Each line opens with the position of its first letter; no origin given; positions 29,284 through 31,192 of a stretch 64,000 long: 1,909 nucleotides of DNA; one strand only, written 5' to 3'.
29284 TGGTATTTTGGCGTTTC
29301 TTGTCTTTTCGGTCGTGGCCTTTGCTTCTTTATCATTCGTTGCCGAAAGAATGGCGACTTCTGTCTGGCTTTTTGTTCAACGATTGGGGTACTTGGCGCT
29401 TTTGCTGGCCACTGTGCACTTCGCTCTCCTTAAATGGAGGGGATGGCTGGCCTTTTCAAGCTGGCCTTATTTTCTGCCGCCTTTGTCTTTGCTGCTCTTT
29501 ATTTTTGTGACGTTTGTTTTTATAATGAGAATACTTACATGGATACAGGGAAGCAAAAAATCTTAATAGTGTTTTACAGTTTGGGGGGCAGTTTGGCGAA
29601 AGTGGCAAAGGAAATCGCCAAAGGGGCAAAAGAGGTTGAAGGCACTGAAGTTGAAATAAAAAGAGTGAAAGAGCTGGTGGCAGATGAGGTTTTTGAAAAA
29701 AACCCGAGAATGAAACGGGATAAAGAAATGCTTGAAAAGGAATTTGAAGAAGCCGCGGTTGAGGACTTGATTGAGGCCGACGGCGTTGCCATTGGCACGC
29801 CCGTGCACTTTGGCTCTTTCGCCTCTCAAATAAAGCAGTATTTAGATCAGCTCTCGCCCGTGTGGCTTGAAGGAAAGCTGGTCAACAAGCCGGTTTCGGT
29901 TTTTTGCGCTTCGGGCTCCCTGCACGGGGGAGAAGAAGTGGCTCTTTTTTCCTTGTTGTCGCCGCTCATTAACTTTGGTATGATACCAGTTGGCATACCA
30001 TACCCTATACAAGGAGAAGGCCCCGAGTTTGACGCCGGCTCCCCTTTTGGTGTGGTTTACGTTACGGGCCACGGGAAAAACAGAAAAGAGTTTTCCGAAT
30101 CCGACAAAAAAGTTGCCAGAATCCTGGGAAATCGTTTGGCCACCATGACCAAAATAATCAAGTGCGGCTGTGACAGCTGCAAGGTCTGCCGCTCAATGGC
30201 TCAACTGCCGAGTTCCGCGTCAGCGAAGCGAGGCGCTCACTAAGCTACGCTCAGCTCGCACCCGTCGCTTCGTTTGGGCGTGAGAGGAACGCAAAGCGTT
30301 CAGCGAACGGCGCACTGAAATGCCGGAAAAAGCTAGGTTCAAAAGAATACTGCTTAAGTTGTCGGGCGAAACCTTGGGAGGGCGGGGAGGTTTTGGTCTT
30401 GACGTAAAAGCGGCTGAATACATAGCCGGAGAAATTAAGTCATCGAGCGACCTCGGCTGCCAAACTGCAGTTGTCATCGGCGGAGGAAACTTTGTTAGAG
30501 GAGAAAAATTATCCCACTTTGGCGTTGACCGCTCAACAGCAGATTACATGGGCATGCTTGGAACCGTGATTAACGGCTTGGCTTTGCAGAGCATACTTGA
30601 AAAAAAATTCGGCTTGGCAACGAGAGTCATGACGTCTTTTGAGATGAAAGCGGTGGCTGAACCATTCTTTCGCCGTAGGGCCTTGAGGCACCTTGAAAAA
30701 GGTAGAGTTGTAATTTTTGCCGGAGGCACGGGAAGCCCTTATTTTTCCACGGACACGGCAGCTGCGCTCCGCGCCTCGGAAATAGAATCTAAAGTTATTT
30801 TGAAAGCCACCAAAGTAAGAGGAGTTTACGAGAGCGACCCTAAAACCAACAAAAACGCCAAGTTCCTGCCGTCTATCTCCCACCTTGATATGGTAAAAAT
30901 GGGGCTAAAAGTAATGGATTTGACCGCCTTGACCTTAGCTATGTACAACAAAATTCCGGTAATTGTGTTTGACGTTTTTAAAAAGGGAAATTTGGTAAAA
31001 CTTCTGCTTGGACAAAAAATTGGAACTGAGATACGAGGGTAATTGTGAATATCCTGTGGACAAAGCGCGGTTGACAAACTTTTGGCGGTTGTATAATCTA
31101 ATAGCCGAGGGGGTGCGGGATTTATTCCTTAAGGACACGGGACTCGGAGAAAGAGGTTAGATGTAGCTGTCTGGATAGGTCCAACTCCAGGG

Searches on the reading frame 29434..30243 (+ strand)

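Call 7: search_protein_families(library=pfam, proteins=[window:29434-30243:+])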
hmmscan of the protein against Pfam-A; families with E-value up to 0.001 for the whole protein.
window:29434-30243:+ (269 aa): 4 families
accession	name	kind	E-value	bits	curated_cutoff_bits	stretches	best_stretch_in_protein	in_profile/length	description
PF03358.20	FMN_red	-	1.1e-15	58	24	1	49-188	9-142/152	NADPH-dependent FMN reductase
PF02525.22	Flavodoxin_2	-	2e-08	34.6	27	1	42-163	2-137/198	Flavodoxin-like fold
PF12724.12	Flavodoxin_5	-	4.1e-05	24.4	27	0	105-164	32-88/145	Flavodoxin domain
PF00258.30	Flavodoxin_1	-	0.00099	19.7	25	0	45-90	1-47/143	Flavodoxin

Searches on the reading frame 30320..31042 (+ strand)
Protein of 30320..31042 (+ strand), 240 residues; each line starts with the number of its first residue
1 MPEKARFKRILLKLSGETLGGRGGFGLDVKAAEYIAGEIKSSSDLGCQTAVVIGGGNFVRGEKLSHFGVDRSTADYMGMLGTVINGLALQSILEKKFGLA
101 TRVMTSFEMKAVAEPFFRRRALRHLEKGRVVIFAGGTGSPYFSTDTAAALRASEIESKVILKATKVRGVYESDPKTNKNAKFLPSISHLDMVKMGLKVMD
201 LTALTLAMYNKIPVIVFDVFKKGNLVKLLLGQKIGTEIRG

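Call 7: search_protein_families(library=pfam, proteins=[window:30320-31042:+])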
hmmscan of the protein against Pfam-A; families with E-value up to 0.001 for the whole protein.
window:30320-31042:+ (240 aa): 1 family
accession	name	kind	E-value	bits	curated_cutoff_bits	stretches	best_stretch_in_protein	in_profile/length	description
PF00696.33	AA_kinase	-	6.5e-32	111.6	24.9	1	8-218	1-234/234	Amino acid kinase family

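Call 8: search_protein_families(library=ncbifam, proteins=[window:30320-31042:+])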
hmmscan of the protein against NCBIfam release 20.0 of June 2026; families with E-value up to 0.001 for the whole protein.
window:30320-31042:+ (240 aa): 21 families
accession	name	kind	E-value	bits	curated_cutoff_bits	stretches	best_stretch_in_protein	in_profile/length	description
TIGR02075.1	pyrH_bact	equivalog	2.2e-86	289.2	243.9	1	8-238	2-232/233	UMP kinase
TIGR02076.1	pyrH_arch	equivalog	5.1e-24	85.1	158.05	1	27-238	15-221/222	UMP kinase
TIGR00657.1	asp_kinases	subfamily_domain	4.3e-11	42.5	208.7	1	122-222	163-275/442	aspartate kinase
TIGR00656.1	asp_kin_monofn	equivalog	9.2e-11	41.4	402.25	1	119-222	126-241/407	aspartate kinase, monofunctional class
NF005155.0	PRK06635.1-4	equivalog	1.8e-08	33.8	346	1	120-226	120-240/407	aspartate kinase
NF005154.0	PRK06635.1-2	equivalog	2.6e-08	33.6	376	1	145-223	155-238/407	aspartate kinase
NF004938.0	PRK06291.1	equivalog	3.5e-08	32.6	528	1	144-221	213-293/468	aspartate kinase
NF006459.0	PRK08841.1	equivalog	2.5e-07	30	535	1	138-224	154-238/395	aspartate kinase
NF006068.0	PRK08210.1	equivalog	3.9e-07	29.5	474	1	144-220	158-237/405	aspartate kinase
NF040647.1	IPPK_Arch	equivalog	1.3e-06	27.9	120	1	142-216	152-236/259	isopentenyl phosphate kinase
NF006959.0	PRK09436.1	equivalog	1.6e-06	26.5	726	1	126-221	195-287/819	bifunctional aspartate kinase/homoserine dehydrogenase I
NF006234.1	PRK08373.1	subfamily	7.2e-06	25.4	237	1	138-216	187-262/338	aspartate kinase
NF006570.0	PRK09084.1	equivalog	1.2e-05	24.5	455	1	144-218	202-279/452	lysine-sensitive aspartokinase 3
NF005153.0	PRK06635.1-1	equivalog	1.5e-05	24.2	585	1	144-221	154-234/421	aspartate kinase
NF005161.0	PRK06635.2-5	equivalog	2.8e-05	23.2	586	1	143-216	155-229/402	aspartate kinase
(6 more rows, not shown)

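Call 9: find_related_loci(query=window:30320-31042:+, collection=genome_contigs, flank=3000)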
Query window:30320-31042:+ (240 aa) in genome_contigs; peptide patterns used: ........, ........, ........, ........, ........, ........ (x = any residue, [..] = any of these).
600 stretches matched a pattern (row limit reached: there are more); 600 encode a relative of the query (tblastn E <= 1e-3); the best 80 are kept; 80 distinct loci.
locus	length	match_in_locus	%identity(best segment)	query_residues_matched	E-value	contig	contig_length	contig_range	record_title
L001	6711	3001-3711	57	3-240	6e-88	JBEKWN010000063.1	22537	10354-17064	MAG: Thermodesulfobacteriota bacterium isolate SPRUCE 629 SPRUCE_629_63, whole genome shotgun sequence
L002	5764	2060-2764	56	3-238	3e-87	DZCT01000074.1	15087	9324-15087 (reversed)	MAG TPA_asm: Desulfatirhabdium butyrativorans isolate SulCav_PC08_64_48_9 SulCav_PC08-64_2834_length_15087_cov_5.449774,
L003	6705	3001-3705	58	4-239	4e-87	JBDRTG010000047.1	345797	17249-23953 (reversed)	MAG: bacterium isolate MEGAHIT-group-3.50 k141_77758, whole genome shotgun sequence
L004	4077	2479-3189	54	1-238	3e-87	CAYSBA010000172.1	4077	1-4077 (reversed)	MAG TPA_asm: uncultured bacterium isolate SRP162660_co1_279 genome assembly, contig: NODE_32116_length_4077_cov_7.781452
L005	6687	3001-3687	60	7-236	2e-86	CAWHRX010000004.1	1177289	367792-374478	MAG: uncultured Acidobacteriota bacterium isolate MFD05580.bin.1.127 genome assembly, contig: contig_19100, whole genome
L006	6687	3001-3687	57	7-236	8e-87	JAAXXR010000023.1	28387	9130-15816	MAG: Chlorobiaceae bacterium isolate W9_Combined_metabat2_120 W9_Combined_metabat2_120_NODE_896, whole genome shotgun se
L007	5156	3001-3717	58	1-239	2e-86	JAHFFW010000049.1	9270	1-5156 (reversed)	MAG: Candidatus Omnitrophota bacterium isolate nzgw300 NODE_3302_length_9271_cov_6.894863, whole genome shotgun sequence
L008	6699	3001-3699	58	3-238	2e-86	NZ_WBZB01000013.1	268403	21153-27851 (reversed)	Alkaliphilus serpentinus strain LacT Alk_LacT_GGACCC_MERGED.PERFECT_contig_13, whole genome shotgun sequence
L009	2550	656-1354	56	6-239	2e-88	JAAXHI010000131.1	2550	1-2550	MAG: Candidatus Poribacteria bacterium isolate Plut_88885 unfiltered_Plut_88885_genomic_contig_929891, whole genome shot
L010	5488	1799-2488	56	6-236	8e-86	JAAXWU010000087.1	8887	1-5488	MAG: Chlorobaculum sp. isolate W9_Combined_metabat2_041 W9_Combined_metabat2_041_NODE_4640, whole genome shotgun sequenc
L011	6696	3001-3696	58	6-238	1e-85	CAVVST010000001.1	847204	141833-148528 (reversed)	MAG: uncultured Acidobacteriota bacterium isolate MFD02840.bin.2.185 genome assembly, contig: contig_15690, whole genome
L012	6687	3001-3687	57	7-236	1e-85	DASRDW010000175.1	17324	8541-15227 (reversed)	MAG TPA_asm: Candidatus Angelobacter sp. isolate SMAG_U9990 k141_406205, whole genome shotgun sequence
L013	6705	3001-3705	56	4-239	2e-85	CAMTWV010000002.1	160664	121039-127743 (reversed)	MAG: uncultured actinobacterium isolate G04_MAG_00047 genome assembly, contig: G04_MAG_00047_000000000004, whole genome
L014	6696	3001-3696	56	6-238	1e-84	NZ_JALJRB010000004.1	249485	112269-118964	Desulfatitalea alkaliphila strain M08but 4, whole genome shotgun sequence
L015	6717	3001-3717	55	1-240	9e-85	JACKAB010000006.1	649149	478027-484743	MAG: Ignavibacteriales bacterium isolate HK-STAS-BACT-79 HK-STAS-BACT-79_6, whole genome shotgun sequence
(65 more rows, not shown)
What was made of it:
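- Tried and rejected: pyrH-based scan of reference genomes (call 9). pyrH is too conserved.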

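Call 11: find_encoding_contigs(protein=window:30320-31042:+, flank=3000, max_places=10)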
Protein window:30320-31042:+ (240 aa): 2 contigs read that carry it; 1 place shown.
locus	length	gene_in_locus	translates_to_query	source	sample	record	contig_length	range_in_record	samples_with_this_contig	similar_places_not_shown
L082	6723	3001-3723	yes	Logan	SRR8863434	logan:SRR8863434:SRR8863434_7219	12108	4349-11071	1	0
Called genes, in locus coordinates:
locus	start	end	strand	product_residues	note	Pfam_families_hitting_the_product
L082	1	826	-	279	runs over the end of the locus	PF04389:Peptidase_M28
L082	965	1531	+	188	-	PF20803:PaaX_M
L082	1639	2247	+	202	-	-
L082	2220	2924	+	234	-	PF02525:Flavodoxin_2, PF03358:FMN_red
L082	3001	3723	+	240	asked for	PF00696:AA_kinase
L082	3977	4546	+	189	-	PF18306:LDcluster4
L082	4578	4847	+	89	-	-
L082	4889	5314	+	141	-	PF02308:MgtC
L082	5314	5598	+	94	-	PF00708:Acylphosphatase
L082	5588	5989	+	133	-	-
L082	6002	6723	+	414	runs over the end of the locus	PF27218:MJ0043_C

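Call 13: find_homologous_proteins(query=window:30320-31042:+, max_evalue=1e-60)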
Query window:30320-31042:+ (240 aa): 7824 proteins with E <= 1e-60 among 8000 candidates; the best 120 are listed.
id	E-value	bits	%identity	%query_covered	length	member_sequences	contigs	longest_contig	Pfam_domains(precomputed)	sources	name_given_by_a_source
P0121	5.2e-149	512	100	100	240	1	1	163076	PF00696.34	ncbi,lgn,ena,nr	ncbi:MAG: uridylate kinase [Parcubacteria group bacterium Gr01-1014_30]|nr:MAG: uridylate kinase [Pa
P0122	4.4e-123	427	83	100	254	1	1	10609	PF00696.34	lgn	-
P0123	9.7e-120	416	83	99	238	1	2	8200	PF00696.34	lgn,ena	-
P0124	2.6e-118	411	79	99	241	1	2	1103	PF00696.34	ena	-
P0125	1.4e-115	402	77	100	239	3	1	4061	PF00696.34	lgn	-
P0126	5.1e-115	401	79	100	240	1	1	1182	PF00696.34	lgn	-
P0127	9.9e-115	400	79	99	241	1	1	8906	PF00696.34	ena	-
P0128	3.6e-114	398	78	100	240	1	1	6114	PF00696.34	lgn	-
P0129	5.2e-114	397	77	99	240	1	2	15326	PF00696.34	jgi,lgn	jgi:uridylate kinase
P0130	9.2e-112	390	75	99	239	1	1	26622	PF00696.34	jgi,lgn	jgi:uridylate kinase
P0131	1.7e-111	389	75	99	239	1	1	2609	PF00696.34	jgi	jgi:uridylate kinase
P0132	3.4e-111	388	76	99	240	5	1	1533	PF00696.34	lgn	-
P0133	4.8e-111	388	77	99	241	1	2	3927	PF00696.34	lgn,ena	-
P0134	1.1e-110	386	77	98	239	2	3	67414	PF00696.34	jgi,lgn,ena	jgi:uridylate kinase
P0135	4.1e-110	384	75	100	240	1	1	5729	PF00696.34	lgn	-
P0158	4.7e-107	374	75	97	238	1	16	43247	PF00696.34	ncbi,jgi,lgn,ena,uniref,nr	ncbi:MAG: UMP kinase [Candidatus Sungbacteria bacterium RIFCSPLOWO2_01_FULL_47_32]|uniref:Uridylate 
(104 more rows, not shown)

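Call 21: find_encoding_contigs(protein=P0158, flank=6000, max_places=10)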
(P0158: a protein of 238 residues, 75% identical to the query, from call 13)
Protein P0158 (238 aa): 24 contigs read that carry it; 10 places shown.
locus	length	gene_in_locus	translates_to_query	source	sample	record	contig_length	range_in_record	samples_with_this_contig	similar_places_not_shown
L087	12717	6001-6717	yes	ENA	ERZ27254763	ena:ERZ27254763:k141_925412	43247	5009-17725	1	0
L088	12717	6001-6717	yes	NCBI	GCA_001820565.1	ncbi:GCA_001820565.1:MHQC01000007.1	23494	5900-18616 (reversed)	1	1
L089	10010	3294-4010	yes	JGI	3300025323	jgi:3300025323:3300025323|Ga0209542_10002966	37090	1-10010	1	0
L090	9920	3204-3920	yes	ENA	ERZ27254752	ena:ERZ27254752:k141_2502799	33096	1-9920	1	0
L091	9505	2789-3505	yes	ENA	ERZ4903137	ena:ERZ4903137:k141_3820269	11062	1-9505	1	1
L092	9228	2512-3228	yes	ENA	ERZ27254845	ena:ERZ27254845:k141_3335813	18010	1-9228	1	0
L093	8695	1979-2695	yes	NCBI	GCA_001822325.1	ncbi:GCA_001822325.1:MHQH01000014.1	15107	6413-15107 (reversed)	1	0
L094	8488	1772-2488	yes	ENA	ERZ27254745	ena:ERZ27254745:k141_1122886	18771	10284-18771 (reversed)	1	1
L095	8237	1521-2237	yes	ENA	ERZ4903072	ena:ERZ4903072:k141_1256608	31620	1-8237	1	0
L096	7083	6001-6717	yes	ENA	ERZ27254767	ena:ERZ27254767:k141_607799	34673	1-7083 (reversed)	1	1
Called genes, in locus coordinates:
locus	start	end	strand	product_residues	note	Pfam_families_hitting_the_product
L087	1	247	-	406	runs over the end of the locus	PF01595:CNNM, PF00571:CBS, PF03471:CorC_HlyC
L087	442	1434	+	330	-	PF18920:DUF5671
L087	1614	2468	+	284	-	PF03994:DUF350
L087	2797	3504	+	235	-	-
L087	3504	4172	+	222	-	-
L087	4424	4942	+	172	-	PF04536:TPM_phosphatase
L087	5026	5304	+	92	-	-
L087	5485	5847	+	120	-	-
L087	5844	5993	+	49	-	-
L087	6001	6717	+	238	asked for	PF00696:AA_kinase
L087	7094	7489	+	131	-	-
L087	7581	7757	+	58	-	-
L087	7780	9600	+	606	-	-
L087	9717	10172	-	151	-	-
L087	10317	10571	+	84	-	-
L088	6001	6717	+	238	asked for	PF00696:AA_kinase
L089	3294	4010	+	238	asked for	PF00696:AA_kinase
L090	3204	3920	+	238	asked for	PF00696:AA_kinase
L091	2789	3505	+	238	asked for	PF00696:AA_kinase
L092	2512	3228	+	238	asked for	PF00696:AA_kinase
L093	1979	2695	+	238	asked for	PF00696:AA_kinase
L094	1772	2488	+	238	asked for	PF00696:AA_kinase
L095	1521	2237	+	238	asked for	PF00696:AA_kinase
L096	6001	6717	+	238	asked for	PF00696:AA_kinase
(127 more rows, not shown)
